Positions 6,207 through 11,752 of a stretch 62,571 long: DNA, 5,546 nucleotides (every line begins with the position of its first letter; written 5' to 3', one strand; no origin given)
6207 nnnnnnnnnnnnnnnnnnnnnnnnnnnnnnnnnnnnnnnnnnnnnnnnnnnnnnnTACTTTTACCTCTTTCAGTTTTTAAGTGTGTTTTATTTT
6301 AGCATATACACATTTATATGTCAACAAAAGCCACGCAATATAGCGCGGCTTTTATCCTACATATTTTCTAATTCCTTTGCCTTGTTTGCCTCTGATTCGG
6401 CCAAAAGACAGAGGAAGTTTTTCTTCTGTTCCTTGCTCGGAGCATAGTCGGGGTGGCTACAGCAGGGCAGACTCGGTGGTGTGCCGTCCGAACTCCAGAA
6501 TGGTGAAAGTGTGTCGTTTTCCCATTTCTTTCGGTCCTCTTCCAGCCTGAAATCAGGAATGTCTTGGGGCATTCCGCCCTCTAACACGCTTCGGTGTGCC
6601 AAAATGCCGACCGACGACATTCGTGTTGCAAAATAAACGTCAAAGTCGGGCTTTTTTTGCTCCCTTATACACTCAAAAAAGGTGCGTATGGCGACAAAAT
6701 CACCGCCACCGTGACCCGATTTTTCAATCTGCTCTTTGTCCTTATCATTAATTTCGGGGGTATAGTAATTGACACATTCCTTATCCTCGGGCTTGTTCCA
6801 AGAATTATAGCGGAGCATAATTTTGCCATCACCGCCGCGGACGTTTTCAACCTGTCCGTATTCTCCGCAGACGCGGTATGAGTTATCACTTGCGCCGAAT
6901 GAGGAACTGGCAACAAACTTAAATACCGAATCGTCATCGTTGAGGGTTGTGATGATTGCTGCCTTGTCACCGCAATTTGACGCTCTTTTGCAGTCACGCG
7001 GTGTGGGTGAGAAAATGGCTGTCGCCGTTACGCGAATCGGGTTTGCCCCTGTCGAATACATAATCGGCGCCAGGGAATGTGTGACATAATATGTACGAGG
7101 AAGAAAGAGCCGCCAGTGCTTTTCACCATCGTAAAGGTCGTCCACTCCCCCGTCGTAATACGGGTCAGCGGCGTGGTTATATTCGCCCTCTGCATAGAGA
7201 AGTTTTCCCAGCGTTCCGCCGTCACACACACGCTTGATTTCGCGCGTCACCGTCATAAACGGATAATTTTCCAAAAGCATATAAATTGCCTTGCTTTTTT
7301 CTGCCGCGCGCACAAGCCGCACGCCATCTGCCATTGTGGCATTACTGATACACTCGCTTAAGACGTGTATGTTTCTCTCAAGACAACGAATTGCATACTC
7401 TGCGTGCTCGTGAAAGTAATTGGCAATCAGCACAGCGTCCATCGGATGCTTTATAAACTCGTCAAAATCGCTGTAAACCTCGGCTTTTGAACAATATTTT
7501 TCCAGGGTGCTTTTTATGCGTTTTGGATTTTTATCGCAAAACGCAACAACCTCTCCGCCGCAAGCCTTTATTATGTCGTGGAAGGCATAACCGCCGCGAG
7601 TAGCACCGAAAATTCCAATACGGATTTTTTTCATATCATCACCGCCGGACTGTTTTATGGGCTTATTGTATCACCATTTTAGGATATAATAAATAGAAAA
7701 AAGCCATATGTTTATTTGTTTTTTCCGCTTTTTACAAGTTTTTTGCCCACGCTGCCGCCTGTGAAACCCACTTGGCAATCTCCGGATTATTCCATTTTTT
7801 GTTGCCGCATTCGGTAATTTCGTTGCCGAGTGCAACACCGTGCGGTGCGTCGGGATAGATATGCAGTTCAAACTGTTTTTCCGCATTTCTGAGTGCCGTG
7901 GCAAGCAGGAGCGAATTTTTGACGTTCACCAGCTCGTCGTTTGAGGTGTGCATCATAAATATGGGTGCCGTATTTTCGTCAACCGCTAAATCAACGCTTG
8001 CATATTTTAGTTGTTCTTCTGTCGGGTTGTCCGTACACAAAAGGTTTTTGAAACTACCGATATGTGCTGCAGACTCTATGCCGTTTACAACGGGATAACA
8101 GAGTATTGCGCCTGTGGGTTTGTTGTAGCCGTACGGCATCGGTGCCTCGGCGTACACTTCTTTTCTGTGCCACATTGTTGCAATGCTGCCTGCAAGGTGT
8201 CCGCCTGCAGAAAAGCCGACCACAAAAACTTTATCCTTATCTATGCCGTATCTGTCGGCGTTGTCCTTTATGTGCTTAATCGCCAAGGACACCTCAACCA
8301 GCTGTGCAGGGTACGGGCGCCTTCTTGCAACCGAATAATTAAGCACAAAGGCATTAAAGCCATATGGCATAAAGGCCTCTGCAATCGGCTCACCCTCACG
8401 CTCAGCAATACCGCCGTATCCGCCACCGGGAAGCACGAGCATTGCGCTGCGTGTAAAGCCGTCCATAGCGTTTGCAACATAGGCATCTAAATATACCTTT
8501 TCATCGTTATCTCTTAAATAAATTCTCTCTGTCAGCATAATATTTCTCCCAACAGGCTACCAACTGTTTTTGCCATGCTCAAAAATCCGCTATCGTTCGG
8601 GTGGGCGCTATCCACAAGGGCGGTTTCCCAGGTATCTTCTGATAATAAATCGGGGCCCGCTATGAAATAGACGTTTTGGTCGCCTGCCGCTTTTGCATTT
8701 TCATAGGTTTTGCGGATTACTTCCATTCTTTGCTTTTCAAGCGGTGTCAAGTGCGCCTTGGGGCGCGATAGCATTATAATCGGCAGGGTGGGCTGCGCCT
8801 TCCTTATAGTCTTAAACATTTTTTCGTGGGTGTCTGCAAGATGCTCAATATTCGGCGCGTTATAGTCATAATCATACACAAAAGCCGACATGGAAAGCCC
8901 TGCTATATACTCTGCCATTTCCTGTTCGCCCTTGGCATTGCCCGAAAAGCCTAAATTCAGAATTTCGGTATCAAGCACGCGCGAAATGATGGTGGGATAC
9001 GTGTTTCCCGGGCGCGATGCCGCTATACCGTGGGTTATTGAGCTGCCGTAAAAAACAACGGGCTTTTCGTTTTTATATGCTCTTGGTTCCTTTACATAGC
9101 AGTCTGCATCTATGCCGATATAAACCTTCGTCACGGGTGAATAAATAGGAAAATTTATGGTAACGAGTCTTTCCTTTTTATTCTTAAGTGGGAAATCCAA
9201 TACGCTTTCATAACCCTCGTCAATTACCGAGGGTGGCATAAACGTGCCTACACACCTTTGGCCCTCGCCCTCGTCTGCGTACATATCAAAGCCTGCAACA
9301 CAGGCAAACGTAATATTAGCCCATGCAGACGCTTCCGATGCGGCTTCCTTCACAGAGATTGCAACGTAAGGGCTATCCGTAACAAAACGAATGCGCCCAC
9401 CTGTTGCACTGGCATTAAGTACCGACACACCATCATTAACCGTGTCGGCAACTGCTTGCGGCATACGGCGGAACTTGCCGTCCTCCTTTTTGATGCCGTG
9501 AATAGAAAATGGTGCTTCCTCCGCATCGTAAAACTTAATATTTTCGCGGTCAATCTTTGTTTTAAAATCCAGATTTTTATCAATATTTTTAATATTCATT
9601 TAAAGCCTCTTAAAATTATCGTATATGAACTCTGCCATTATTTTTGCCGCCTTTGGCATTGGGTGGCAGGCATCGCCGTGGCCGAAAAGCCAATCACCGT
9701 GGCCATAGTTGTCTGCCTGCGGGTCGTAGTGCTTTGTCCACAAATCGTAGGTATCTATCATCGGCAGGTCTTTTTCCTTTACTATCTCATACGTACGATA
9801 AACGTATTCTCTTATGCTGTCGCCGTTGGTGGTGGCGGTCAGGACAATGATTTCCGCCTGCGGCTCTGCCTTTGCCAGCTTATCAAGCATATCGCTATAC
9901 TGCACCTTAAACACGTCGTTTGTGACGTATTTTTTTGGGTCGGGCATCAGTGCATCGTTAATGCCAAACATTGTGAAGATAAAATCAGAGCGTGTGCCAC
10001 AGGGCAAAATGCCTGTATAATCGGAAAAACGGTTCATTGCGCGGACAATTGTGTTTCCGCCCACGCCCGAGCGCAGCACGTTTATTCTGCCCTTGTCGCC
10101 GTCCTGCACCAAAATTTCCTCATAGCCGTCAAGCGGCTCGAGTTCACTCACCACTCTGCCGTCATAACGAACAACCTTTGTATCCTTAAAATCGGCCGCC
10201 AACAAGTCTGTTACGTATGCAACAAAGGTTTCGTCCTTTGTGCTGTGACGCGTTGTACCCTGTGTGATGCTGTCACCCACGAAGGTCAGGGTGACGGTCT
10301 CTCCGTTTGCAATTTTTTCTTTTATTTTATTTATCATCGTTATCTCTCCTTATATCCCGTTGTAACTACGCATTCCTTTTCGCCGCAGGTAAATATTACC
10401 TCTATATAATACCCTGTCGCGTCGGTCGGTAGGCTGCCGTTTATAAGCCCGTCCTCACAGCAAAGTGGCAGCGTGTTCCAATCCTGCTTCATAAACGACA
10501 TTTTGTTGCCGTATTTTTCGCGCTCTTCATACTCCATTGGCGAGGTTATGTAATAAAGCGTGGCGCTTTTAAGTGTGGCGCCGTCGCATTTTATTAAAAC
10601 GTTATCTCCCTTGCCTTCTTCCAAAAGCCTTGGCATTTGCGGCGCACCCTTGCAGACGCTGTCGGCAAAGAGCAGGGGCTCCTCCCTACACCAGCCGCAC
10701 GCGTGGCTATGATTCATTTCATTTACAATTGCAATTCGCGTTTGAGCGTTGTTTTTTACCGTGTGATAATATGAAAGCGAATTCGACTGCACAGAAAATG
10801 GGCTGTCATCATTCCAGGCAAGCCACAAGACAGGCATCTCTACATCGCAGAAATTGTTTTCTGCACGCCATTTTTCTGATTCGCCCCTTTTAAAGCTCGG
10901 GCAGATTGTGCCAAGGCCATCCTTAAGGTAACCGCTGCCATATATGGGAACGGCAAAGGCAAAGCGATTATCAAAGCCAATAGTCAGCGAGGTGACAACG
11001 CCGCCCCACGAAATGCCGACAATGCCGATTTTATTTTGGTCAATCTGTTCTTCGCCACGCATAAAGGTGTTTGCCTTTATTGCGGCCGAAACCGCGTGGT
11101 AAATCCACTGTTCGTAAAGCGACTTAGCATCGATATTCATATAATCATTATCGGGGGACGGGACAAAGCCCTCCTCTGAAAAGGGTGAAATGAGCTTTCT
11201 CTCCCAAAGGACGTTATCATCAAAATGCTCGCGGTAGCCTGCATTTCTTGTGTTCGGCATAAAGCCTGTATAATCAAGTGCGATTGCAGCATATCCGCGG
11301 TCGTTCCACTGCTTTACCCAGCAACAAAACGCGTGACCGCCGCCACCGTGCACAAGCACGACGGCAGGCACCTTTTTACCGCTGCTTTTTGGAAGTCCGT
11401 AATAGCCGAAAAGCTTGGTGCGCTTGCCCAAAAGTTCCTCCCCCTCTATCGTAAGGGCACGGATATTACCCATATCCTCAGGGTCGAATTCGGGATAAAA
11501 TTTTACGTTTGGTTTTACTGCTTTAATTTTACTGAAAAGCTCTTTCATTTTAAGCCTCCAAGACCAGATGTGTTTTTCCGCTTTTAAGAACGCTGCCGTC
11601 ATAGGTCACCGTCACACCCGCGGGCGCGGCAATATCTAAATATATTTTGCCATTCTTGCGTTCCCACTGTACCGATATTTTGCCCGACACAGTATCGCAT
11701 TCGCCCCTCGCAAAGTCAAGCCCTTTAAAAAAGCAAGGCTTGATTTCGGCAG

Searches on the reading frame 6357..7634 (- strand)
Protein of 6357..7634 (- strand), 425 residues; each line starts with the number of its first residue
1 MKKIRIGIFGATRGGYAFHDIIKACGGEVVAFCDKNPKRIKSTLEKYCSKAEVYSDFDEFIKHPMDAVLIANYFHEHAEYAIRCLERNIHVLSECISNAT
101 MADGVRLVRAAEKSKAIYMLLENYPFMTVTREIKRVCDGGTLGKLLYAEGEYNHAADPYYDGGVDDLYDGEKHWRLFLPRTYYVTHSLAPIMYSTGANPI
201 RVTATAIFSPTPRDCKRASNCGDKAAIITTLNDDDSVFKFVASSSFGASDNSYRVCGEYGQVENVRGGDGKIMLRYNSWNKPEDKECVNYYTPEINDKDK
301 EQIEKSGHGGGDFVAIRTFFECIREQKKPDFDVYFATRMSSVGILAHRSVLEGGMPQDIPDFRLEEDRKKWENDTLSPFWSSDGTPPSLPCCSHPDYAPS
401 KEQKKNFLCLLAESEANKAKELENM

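Call 25: search_protein_families(library=pfam, proteins=[window:6357-7634:-], max_evalue=0.001)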
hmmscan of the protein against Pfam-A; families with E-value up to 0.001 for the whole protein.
window:6357-7634:- (425 aa): 1 family
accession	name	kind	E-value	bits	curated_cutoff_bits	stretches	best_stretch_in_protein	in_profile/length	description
PF01408.29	GFO_IDH_MocA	-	2.1e-12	48.2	24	1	4-119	1-117/120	Oxidoreductase family, NAD-binding Rossmann fold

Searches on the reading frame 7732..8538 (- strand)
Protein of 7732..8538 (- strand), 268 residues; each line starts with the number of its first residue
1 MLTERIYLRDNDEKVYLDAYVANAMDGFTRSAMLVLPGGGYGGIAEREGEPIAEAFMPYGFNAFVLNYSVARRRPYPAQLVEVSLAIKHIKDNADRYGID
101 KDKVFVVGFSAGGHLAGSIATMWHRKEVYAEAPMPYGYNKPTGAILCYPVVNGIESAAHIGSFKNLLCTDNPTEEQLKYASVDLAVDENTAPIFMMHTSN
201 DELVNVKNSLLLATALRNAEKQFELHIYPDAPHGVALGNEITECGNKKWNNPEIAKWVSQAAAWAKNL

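Call 25: search_protein_families(library=pfam, proteins=[window:7732-8538:-], max_evalue=0.001)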
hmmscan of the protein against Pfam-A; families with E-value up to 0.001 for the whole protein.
window:7732-8538:- (268 aa): 6 families
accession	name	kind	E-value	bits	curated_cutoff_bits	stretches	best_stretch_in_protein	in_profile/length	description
PF20434.5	BD-FAE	-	4e-23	82.5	26.8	1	31-216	14-215/215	BD-FAE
PF07859.19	Abhydrolase_3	-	1.9e-16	60.9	25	1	62-236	31-209/210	alpha/beta hydrolase fold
PF00326.27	Peptidase_S9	-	7.2e-14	52.2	22.6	1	173-239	125-193/213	Prolyl oligopeptidase family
PF01738.24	DLH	-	2.6e-08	34.1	21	1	186-236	139-189/217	Dienelactone hydrolase family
PF02230.22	Abhydrolase_2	-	5.9e-06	26.7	23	0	190-233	156-199/217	Phospholipase/Carboxylesterase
PF12146.15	Hydrolase_4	-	8.2e-06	25.7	27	0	186-235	187-234/239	Serine aminopeptidase, S33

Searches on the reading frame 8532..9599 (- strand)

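Call 25: search_protein_families(library=pfam, proteins=[window:8532-9599:-], max_evalue=0.001)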
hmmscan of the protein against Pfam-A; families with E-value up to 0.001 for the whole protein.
window:8532-9599:- (355 aa): 3 families
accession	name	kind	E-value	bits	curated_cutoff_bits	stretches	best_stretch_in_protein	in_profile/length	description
PF14606.12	Lipase_GDSL_3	-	5.9e-34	118.3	27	1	178-346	1-173/178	GDSL-like Lipase/Acylhydrolase family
PF14607.12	GxDLY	-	1.2e-22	80.7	27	1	21-166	1-143/146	N-terminus of Esterase_SGNH_hydro-type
PF13472.12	Lipase_GDSL_2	-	1.9e-08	35.4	32.9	1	183-338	1-175/178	GDSL-like Lipase/Acylhydrolase family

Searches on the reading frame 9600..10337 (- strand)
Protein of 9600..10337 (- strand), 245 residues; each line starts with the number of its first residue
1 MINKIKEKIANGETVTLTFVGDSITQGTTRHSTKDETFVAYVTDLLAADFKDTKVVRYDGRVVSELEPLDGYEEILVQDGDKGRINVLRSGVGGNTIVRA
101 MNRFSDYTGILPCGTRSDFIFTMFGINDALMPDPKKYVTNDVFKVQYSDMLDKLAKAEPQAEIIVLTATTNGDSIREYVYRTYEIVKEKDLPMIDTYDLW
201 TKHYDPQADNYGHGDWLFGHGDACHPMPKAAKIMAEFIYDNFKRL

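Call 5: search_protein_families(library=pfam, proteins=[window:9600-10337:-], max_evalue=0.01)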
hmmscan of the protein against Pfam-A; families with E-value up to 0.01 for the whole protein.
window:9600-10337:- (245 aa): 2 families
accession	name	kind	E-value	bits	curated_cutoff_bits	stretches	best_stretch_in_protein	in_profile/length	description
PF13472.12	Lipase_GDSL_2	-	5.1e-17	63.4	32.9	1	67-230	17-175/178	GDSL-like Lipase/Acylhydrolase family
PF00657.28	Lipase_GDSL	-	6.6e-10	39.9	23.6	1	18-237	2-207/208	GDSL-like Lipase/Acylhydrolase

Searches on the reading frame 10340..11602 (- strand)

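Call 5: search_protein_families(library=pfam, proteins=[window:10340-11602:-], max_evalue=0.01)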
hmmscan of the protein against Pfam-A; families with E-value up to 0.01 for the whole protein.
window:10340-11602:- (420 aa): 9 families
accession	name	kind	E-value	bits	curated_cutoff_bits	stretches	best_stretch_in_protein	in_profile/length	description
PF01738.24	DLH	-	2.1e-06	27.9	21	1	66-302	3-190/217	Dienelactone hydrolase family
PF00326.27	Peptidase_S9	-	1.8e-05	24.8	22.6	1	162-222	36-97/213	Prolyl oligopeptidase family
PF00561.26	Abhydrolase_1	-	4.2e-05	23.8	25.8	1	79-203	1-82/245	alpha/beta hydrolase fold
PF12740.14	PETase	-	8.8e-05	22.5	28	1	244-300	157-213/263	PET hydrolase-like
PF12697.13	Abhydrolase_6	-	0.00023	22.3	26.3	1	81-248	1-123/217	Alpha/beta hydrolase family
PF05448.18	AXE1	-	0.00042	19.6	21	1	60-221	65-207/321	Acetyl xylan esterase (AXE1)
PF12146.15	Hydrolase_4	-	0.0027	17.5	27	0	79-129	5-57/239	Serine aminopeptidase, S33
PF08840.17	BAAT_C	-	0.0033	17.9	20.9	1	176-225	8-57/210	BAAT / Acyl-CoA thioester hydrolase C terminal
PF20434.5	BD-FAE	-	0.0044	17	26.8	0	70-89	5-24/215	BD-FAE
